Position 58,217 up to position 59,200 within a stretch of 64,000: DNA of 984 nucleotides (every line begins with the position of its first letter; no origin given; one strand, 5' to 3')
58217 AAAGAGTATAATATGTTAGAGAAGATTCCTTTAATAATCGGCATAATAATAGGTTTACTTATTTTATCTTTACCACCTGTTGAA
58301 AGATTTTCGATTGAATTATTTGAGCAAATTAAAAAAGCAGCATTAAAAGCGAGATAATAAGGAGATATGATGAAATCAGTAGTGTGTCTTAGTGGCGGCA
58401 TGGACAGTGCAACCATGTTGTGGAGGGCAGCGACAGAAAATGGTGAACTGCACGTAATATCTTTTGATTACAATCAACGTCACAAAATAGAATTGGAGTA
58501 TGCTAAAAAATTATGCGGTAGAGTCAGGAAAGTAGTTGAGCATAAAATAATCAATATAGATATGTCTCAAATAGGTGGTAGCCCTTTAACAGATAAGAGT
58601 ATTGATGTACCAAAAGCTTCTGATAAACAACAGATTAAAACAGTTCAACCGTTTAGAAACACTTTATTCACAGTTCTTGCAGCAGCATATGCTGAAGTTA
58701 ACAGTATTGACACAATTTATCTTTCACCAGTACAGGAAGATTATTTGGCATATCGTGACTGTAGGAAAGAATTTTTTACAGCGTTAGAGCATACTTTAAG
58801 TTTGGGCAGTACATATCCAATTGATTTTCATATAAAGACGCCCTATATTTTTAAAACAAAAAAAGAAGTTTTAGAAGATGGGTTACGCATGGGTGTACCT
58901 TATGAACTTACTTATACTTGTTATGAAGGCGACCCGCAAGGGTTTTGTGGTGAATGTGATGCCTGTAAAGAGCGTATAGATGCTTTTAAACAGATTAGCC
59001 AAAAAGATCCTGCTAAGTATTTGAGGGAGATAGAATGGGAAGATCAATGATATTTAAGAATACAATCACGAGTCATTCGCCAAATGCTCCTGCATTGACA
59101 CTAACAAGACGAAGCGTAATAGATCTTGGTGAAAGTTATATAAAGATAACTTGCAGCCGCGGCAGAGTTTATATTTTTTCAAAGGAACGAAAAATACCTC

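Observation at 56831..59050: Adjacent queE-queC (preQ0 synthesis) in a phage context: probable 7-deazaguanine modification of phage DNA, with the rest of the pathway absent from this window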

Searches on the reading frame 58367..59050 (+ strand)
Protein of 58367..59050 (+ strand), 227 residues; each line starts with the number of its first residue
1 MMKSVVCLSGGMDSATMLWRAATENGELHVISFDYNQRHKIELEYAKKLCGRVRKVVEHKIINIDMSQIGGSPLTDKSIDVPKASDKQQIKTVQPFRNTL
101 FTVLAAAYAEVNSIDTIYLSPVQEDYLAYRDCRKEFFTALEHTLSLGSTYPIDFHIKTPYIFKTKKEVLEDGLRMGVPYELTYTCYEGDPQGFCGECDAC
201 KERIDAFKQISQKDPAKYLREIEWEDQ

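Call 4: search_protein_families(library=pfam, proteins=[window:58367-59050:+], max_evalue=0.01)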
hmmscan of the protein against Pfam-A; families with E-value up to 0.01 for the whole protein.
window:58367-59050:+ (227 aa): 3 families
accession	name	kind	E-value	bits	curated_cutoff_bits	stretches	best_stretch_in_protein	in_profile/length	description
PF06508.19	QueC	-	2.1e-59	201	22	1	3-210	1-209/210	Queuosine biosynthesis protein QueC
PF00733.27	Asn_synthase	-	7.2e-05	23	21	1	6-54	22-71/354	Asparagine synthase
PF01171.26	ATP_bind_3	-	0.00024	21.3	27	1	4-64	2-68/182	PP-loop family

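Call 6: find_encoding_contigs(protein=window:58367-59050:+, flank=10000, max_places=6)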
Protein window:58367-59050:+ (227 aa): no gene with exactly this product is on record in the collection.

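Call 12: search_dna_similar(query=window:58367-59050:+, collection=phages, mode=protein, max_rows=25)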
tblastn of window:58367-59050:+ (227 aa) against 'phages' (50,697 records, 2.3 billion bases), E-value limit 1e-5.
Records with a match: 335; places in all: 337; records where one place covers at least 80% of the query: 330.
Best place of each record, by identity: <60% 335.
By first word of the organism name: Vibrio 71; Mycobacterium 49; Escherichia 43; Pseudomonas 33; Campylobacter 15; Rhizobium 14; Enterobacteria 8; Bacteriophage 7; Bacillus 7; Cellulophaga 7; and 37 more.
By host as written in the record: - 46; Mycobacterium smegmatis mc2 155 29; Escherichia coli 18; Pseudomonas aeruginosa 12; Mycobacterium smegmatis mc#155 11; Vibrio parahaemolyticus 8; Pseudomonas aeruginosa PAO1 8; Escherichia coli K-12 7; and 116 more.
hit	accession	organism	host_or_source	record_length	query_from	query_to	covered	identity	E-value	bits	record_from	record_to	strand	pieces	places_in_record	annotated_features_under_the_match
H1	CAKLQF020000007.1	Acinetobacter phage MD-2021a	not known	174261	3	219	96%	38.3%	3e-38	145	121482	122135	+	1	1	queC: queuosine biosynthesis protein QueC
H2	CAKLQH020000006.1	Acinetobacter phage MD-2021a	not known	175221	3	219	96%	38.3%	3e-38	145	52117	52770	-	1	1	queC: queuosine biosynthesis protein QueC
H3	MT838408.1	Bacteriophage sp.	human fecal samples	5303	1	216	95%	37.1%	2e-28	117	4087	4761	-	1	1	record has no annotation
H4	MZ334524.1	Haloarcula virus HCTV-16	Haloarcula californiae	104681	1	225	99%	33.6%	3e-28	117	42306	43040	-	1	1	queuosine biosynthesis protein QueC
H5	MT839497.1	Bacteriophage sp.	human fecal samples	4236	1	215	95%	35.1%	6e-26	110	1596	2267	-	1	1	record has no annotation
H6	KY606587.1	Dinoroseobacter phage vB_DshS-R5C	Dinoroseobacter shibae DFL12T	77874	3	215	94%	35.2%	3e-20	94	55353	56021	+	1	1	7-cyano-7-deazaguanine synthase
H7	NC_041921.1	Dinoroseobacter phage vB_DshS-R5C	Dinoroseobacter shibae DFL12T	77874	3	215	94%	35.2%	3e-20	94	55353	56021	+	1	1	QueC-like queuosine biosynthesis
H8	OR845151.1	Escherichia phage EC22.5-2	Escherichia coli ATCC 25922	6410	1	215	95%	34.2%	4e-28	117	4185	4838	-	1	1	record has no annotation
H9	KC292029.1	Haloarcula californiae tailed virus 1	Haloarcula californiae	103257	1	225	99%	32.7%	4e-28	117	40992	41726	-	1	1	74: QueC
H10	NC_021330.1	Haloarcula californiae tailed virus 1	Haloarcula californiae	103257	1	225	99%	32.7%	4e-28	117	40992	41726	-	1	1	74: QueC-like queuosine biosynthesis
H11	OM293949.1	Weizmannia phage Youna2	Weizmannia coagulans KACC 15983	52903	1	218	96%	33.6%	1e-33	132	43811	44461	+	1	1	queuosine biosynthesis protein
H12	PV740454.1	Vibrio phage CZ01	Vibrio natriegens Vmax (CCTCC PV ...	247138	2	225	99%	32.6%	6e-31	125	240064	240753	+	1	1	7-cyano-7-deazaguanine synthase QueC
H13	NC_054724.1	Rhodococcus phage Finch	Rhodococcus erythropolis RIA 643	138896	4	226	98%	32.8%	1e-26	112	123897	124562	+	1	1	212: QueC-like queuosine biosynthesis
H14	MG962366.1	Rhodococcus phage Finch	Rhodococcus erythropolis RIA 643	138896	4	226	98%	32.8%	1e-26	112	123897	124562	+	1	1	212: Pre Qo pathway QueC-like protein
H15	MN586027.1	Arthrobacter phage Mufasa8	Arthrobacter sp. ATCC 21022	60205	5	218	94%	34.1%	7e-31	124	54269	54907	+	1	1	93: Pre Qo pathway QueC-like protein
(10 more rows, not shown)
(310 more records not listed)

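Call 17: search_protein_families(library=ncbifam, max_evalue=0.01, proteins=[window:58367-59050:+])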
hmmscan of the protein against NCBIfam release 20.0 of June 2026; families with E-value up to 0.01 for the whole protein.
window:58367-59050:+ (227 aa): 5 families
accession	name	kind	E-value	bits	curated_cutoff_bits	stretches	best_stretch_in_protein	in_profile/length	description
TIGR00364.1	TIGR00364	equivalog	4.3e-51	173.3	150.3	1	5-203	2-201/201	7-cyano-7-deazaguanine synthase QueC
NF008317.0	PRK11106.1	equivalog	2.3e-36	125.3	378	1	1-213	1-216/231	7-cyano-7-deazaguanine synthase QueC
NF010587.0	PRK13980.1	equivalog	0.00063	19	255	1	3-65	33-95/267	NAD+ synthase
TIGR02432.1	lysidine_TilS_N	equivalog_domain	0.0016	18.4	93.6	1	4-65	2-69/189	tRNA lysidine(34) synthetase TilS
NF041925.1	QatC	equivalog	0.0017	17.4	280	0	149-219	246-327/398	Qat anti-phage system QueC-like protein QatC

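Call 35: find_homologous_proteins(query=window:58367-59050:+, max_evalue=1e-20)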
Query window:58367-59050:+ (227 aa): 228 proteins with E <= 1e-20 among 282 candidates; the best 120 are listed.
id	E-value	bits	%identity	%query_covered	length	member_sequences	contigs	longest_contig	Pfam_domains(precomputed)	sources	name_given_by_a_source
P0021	7.3e-151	518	100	100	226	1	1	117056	PF06508.20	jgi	jgi:7-cyano-7-deazaguanine synthase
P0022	3.2e-72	261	54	96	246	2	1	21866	PF00733.28,PF06508.20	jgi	-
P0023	1.7e-71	258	55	97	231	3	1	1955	PF00733.28,PF06508.20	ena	-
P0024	1.2e-70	256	53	98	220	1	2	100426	PF00733.28,PF06508.20,PF01171.27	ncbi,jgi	-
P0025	4.1e-70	254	53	98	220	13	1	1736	PF00733.28,PF06508.20,PF01171.27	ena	-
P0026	7.2e-70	253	53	98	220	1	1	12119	PF00733.28,PF06508.20,PF01171.27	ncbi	-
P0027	2.9e-69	251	52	97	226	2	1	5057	PF00733.28,PF06508.20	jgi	-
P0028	5.5e-69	250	55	96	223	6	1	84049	PF06508.20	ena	-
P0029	9.6e-69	249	51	98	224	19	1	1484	PF00733.28,PF06508.20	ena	-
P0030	1.1e-68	249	51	98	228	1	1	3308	PF06508.20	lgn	-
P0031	1.6e-68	249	53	95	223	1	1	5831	PF00733.28,PF06508.20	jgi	jgi:7-cyano-7-deazaguanine synthase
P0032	2.4e-68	248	53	94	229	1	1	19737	PF06508.20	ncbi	-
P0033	5.5e-68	247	51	98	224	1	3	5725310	PF00733.28,PF06508.20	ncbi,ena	-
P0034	5.7e-68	247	53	95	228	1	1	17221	PF06508.20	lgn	-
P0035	6.2e-68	247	52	97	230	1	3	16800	PF00733.28,PF06508.20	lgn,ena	-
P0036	8.1e-68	246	53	95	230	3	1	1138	PF06508.20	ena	-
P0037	1.3e-67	246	51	98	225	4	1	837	PF00733.28,PF06508.20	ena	-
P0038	2.1e-67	245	48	98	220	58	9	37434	PF00733.28,PF06508.20,PF01171.27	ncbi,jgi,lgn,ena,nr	ncbi:MAG: 7-cyano-7-deazaguanine synthase QueC [Candidatus Latescibacterota bacterium]|jgi:7-cyano-7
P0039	2.2e-67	245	55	94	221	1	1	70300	PF06508.20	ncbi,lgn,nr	ncbi:MAG TPA: 7-cyano-7-deazaguanine synthase QueC [Chloroflexia bacterium]|nr:7-cyano-7-deazaguanin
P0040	3.4e-67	244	51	94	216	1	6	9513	PF06508.20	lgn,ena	-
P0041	4.5e-67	244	51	98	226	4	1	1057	PF00733.28,PF06508.20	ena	-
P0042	5.4e-67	244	53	96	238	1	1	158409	PF06508.20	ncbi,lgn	-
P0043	6.6e-67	243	51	98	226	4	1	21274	PF00733.28,PF06508.20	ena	-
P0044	6.7e-67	243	53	98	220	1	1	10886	PF00733.28,PF06508.20,PF01171.27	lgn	-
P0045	1.2e-66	243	52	95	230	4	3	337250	PF00733.28,PF06508.20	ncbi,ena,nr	ncbi:MAG: 7-cyano-7-deazaguanine synthase QueC [Gemmatimonadetes bacterium]|nr:7-cyano-7-deazaguanin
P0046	2.2e-66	242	50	97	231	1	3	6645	PF00733.28,PF06508.20,PF00764.26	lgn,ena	-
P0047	2.8e-66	241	51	98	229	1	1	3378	PF06508.20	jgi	jgi:7-cyano-7-deazaguanine synthase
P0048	2.9e-66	241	51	99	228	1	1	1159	PF00733.28,PF06508.20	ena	-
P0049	4.1e-66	241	53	94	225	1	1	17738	PF06508.20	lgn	-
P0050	7.5e-66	240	51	98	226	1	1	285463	PF06508.20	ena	-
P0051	1.3e-65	239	51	96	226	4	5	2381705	PF06508.20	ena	-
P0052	5.5e-65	237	51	95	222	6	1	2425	PF00733.28,PF06508.20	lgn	-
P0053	6.0e-65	237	49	98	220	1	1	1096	PF00733.28,PF06508.20,PF01171.27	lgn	-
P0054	6.0e-65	237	49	98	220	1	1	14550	PF00733.28,PF06508.20,PF01171.27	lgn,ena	-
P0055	6.0e-65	237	49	98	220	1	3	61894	PF00733.28,PF06508.20,PF01171.27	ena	-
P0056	6.0e-65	237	49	98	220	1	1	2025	PF00733.28,PF06508.20,PF01171.27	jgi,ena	jgi:7-cyano-7-deazaguanine synthase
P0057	8.3e-65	237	49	98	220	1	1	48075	PF00733.28,PF06508.20,PF01171.27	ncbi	-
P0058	8.3e-65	237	49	98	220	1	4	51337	PF00733.28,PF06508.20,PF01171.27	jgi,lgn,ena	jgi:7-cyano-7-deazaguanine synthase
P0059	8.3e-65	237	49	98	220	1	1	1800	PF00733.28,PF06508.20,PF01171.27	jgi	jgi:7-cyano-7-deazaguanine synthase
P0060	1.1e-64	236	51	97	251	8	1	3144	PF00733.28,PF06508.20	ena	-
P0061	1.5e-64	236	53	97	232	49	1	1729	PF00733.28,PF06508.20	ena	-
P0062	3.3e-64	235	50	94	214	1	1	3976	PF06508.20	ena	-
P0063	9.2e-64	233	50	95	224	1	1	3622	PF00733.28,PF06508.20,PF01171.27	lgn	-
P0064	2.5e-63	232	52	95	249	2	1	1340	PF00733.28,PF06508.20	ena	-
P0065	3.0e-63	231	51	98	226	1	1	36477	PF00733.28,PF06508.20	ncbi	-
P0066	3.0e-63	231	50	98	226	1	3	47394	PF00733.28,PF06508.20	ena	-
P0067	3.6e-63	231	49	94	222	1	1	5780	PF00733.28,PF06508.20,PF00764.26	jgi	-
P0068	3.8e-63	231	47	99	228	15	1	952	PF00733.28,PF06508.20,PF00764.26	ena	-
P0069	5.2e-63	231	51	95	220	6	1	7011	PF00733.28,PF06508.20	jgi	-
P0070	5.8e-63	230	50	98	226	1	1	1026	PF00733.28,PF06508.20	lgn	-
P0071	8.5e-63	230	49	95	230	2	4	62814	PF00733.28,PF06508.20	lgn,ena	-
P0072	1.1e-62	230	49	94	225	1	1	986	PF06508.20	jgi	jgi:7-cyano-7-deazaguanine synthase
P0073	1.1e-62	230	53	95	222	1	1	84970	PF06508.20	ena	-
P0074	1.1e-62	230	48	99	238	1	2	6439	PF00733.28,PF06508.20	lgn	-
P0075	1.3e-62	229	50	94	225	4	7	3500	PF00733.28,PF06508.20,PF00764.26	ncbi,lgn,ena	-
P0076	2.2e-62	229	49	98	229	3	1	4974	PF06508.20,PF00764.26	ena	-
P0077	3.0e-62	228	50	94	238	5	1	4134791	PF00733.28,PF06508.20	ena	-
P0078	4.8e-62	227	48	95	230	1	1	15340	PF00733.28,PF06508.20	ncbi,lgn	-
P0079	7.6e-62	227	50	95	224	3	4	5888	PF00733.28,PF06508.20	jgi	jgi:7-cyano-7-deazaguanine synthase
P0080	7.7e-62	227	50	94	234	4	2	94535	PF00733.28,PF06508.20,PF00764.26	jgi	-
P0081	1.1e-61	226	50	94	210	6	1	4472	PF06508.20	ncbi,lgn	-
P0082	1.1e-61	226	50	94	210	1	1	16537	PF06508.20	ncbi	-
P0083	1.1e-61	226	48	99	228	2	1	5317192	PF00733.28,PF06508.20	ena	-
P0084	2.6e-61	225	50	95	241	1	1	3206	PF00733.28,PF06508.20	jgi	-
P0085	4.7e-61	224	50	93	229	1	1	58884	PF00733.28,PF06508.20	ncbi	ncbi:MAG: 7-cyano-7-deazaguanine synthase QueC [Gemmatimonadota bacterium]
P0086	4.7e-61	224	48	96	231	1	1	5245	PF06508.20,PF00764.26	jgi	-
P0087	4.8e-61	224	49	94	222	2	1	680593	PF00733.28,PF06508.20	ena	-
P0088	5.9e-61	224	47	97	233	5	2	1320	PF06508.20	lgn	-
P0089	7.6e-61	224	49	94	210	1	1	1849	PF06508.20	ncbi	-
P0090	1.1e-60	223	50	95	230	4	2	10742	PF06508.20,PF00764.26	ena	-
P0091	1.3e-60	223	50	95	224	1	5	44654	PF00733.28,PF06508.20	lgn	-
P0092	1.4e-60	223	49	97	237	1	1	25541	PF00733.28,PF06508.20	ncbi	ncbi:MAG: 7-cyano-7-deazaguanine synthase QueC [Candidatus Latescibacterota bacterium]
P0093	2.0e-60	222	50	94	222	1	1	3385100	PF00733.28,PF06508.20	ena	-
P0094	2.5e-60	222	50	95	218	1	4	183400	PF00733.28,PF06508.20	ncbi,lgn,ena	-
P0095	6.8e-60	220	47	95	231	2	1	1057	PF06508.20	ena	-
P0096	1.2e-59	220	47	96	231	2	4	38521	PF06508.20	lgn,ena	-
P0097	3.3e-59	218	47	97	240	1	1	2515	PF00733.28,PF06508.20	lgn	-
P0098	5.5e-58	214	48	95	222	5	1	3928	PF00733.28,PF06508.20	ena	-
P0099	1.2e-57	213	49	95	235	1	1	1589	PF00733.28,PF06508.20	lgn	-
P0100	1.4e-56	210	46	97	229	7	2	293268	PF00733.28,PF06508.20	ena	-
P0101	6.5e-56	207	47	94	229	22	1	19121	PF00733.28,PF06508.20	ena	-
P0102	2.1e-54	202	47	93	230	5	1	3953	PF00733.28,PF06508.20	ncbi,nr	ncbi:MAG: 7-cyano-7-deazaguanine synthase QueC [Gemmatimonadetes bacterium]|nr:7-cyano-7-deazaguanin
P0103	3.3e-54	202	46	98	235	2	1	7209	PF00733.28,PF06508.20,PF01171.27,PF02540.24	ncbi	-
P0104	8.3e-54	201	46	99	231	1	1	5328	PF00733.28,PF06508.20,PF01171.27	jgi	-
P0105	3.6e-53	198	50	85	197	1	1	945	PF00733.28,PF06508.20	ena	-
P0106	3.9e-53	198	46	98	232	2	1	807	PF06508.20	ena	-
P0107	5.0e-53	198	46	94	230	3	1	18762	PF00733.28,PF06508.20,PF01171.27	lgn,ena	-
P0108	3.6e-52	195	46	96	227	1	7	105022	PF00733.28,PF06508.20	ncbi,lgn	ncbi:MAG: 7-cyano-7-deazaguanine synthase QueC [Thermoplasmata archaeon]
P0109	5.3e-52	195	45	95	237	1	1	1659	PF00733.28,PF06508.20,PF01171.27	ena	-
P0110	1.4e-48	183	46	95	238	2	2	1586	PF00733.28,PF06508.20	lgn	-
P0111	2.5e-47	179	46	96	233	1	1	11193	PF00733.28,PF06508.20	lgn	-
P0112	3.1e-46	176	42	98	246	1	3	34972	PF06508.20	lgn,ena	-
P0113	3.8e-46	175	44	95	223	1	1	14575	PF00733.28,PF06508.20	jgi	-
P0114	1.1e-45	174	44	96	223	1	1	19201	PF06508.20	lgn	-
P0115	1.1e-44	171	40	96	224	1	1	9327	PF06508.20,PF02568.21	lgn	-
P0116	2.5e-44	170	44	96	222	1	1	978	PF00733.28,PF06508.20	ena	-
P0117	9.8e-44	168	43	95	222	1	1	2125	PF00733.28,PF01507.26,PF06508.20,PF01171.27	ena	-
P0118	9.8e-44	168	45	91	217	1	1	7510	PF00733.28,PF06508.20,PF01171.27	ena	-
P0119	2.4e-43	166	44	92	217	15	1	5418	PF00733.28,PF06508.20,PF01171.27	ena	-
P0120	3.7e-43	166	43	95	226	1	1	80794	PF00733.28,PF01507.26,PF06508.20,PF01171.27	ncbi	-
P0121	8.3e-43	165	42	95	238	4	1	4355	PF00733.28,PF06508.20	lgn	-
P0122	1.1e-42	164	43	95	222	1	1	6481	PF00733.28,PF01507.26,PF06508.20,PF01171.27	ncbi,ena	-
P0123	1.3e-42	164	41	96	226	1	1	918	PF06508.20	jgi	jgi:7-cyano-7-deazaguanine synthase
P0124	1.6e-42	164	42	95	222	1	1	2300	PF00733.28,PF01507.26,PF06508.20,PF01171.27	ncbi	-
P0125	1.7e-42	164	41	96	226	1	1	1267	PF06508.20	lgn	-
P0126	2.2e-42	163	48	78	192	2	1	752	PF06508.20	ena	-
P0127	2.7e-42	163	42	96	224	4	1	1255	PF00733.28,PF06508.20,PF02540.24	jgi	-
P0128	2.9e-42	163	42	95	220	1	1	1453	PF00733.28,PF06508.20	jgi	jgi:7-cyano-7-deazaguanine synthase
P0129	3.5e-42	163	42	95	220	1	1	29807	PF00733.28,PF06508.20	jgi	jgi:7-cyano-7-deazaguanine synthase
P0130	5.6e-42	162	43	93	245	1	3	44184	PF00733.28,PF06508.20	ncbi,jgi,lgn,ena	-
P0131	5.9e-42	162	42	93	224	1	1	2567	PF01507.26,PF06508.20,PF01171.27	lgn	-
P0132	6.7e-42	162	43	93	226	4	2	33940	PF00733.28,PF01507.26,PF06508.20,PF01171.27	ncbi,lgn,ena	-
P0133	8.9e-42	161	41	96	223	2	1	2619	PF06508.20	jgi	jgi:7-cyano-7-deazaguanine synthase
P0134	9.7e-42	161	42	93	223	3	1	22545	PF00733.28,PF06508.20,PF01171.27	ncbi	-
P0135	1.0e-41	161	42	96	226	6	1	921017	PF00733.28,PF01507.26,PF06508.20,PF01171.27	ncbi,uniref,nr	ncbi:7-cyano-7-deazaguanine synthase QueC [Persephonella atlantica]|uniref:7-cyano-7-deazaguanine sy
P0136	1.1e-41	161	41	95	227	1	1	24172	PF06508.20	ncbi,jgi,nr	ncbi:MAG: 7-cyano-7-deazaguanine synthase QueC [Aquificae bacterium]|nr:7-cyano-7-deazaguanine synth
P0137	3.0e-41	159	42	93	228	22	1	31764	PF00733.28,PF01507.26,PF06508.20,PF01171.27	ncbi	-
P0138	3.2e-41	159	41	97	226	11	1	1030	PF00733.28,PF01507.26,PF06508.20,PF01171.27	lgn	-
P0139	3.5e-41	159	41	96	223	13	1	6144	PF00733.28,PF01507.26,PF06508.20,PF01171.27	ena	-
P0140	3.6e-41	159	42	93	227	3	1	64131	PF00733.28,PF01507.26,PF06508.20,PF01171.27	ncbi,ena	ncbi:7-cyano-7-deazaguanine synthase QueC [Persephonella sp.]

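Call 37: find_encoding_contigs(protein=P0024, flank=10000, max_places=1)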
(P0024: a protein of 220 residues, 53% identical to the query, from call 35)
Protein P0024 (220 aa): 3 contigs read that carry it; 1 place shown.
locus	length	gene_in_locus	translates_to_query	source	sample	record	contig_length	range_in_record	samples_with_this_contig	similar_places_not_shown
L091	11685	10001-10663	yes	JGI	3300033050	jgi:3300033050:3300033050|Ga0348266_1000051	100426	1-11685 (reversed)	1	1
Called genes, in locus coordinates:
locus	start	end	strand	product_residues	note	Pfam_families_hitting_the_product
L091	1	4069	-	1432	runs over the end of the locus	PF27051:TamB_N (faint), PF04357:TamB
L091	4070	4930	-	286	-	-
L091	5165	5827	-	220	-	PF04298:Zn_peptidase_2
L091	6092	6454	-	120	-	PF00011:HSP20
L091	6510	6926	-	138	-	PF00011:HSP20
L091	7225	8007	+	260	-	PF04951:Peptidase_M55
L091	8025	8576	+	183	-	-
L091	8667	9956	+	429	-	-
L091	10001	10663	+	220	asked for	PF00733:Asn_synthase, PF01171:ATP_bind_3 (weak), PF06508:QueC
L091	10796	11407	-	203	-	PF00551:Formyl_trans_N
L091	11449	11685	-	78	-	?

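Call 38: find_encoding_contigs(protein=P0022, flank=10000, max_places=1)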
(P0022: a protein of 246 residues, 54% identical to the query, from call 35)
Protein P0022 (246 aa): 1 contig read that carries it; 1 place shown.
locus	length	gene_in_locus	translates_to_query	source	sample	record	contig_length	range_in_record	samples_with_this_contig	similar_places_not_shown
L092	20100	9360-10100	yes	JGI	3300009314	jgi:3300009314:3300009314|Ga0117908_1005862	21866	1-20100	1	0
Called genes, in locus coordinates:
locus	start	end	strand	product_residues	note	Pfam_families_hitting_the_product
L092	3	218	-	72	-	?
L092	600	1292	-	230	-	PF04367:DUF502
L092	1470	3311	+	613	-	PF00753:Lactamase_B, PF23023:Anti-Pycsar_Apyc1 (faint), PF12706:Lactamase_B_2 (faint), PF00753:Lactamase_B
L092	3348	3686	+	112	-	PF04951:Peptidase_M55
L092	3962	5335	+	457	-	PF00072:Response_reg, PF00158:Sigma54_activat, PF14532:Sigma54_activ_2, PF07728:AAA_5, PF25601:AAA_lid_14, PF02954:HTH_8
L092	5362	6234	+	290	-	PF07536:HWE_HK (faint), PF07568:HisKA_2, PF13581:HATPase_c_2, PF02518:HATPase_c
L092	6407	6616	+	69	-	PF13414:TPR_11 (faint), PF00515:TPR_1, PF07719:TPR_2, PF13181:TPR_8, PF13431:TPR_17 (faint), PF14559:TPR_19 (weak), PF14853:Fis1_TPR_C (weak)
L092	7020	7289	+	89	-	PF16697:Yop-YscD_cpl, PF00498:FHA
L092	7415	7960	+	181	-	-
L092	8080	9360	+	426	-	-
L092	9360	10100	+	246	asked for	PF00733:Asn_synthase, PF06508:QueC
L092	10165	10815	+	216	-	PF04055:Radical_SAM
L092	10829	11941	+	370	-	PF02746:MR_MLE_N, PF13378:MR_MLE_C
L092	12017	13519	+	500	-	PF00884:Sulfatase, PF01663:Phosphodiest (weak), PF16347:SGSH_C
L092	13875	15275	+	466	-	PF00884:Sulfatase, PF01663:Phosphodiest (faint), PF16347:SGSH_C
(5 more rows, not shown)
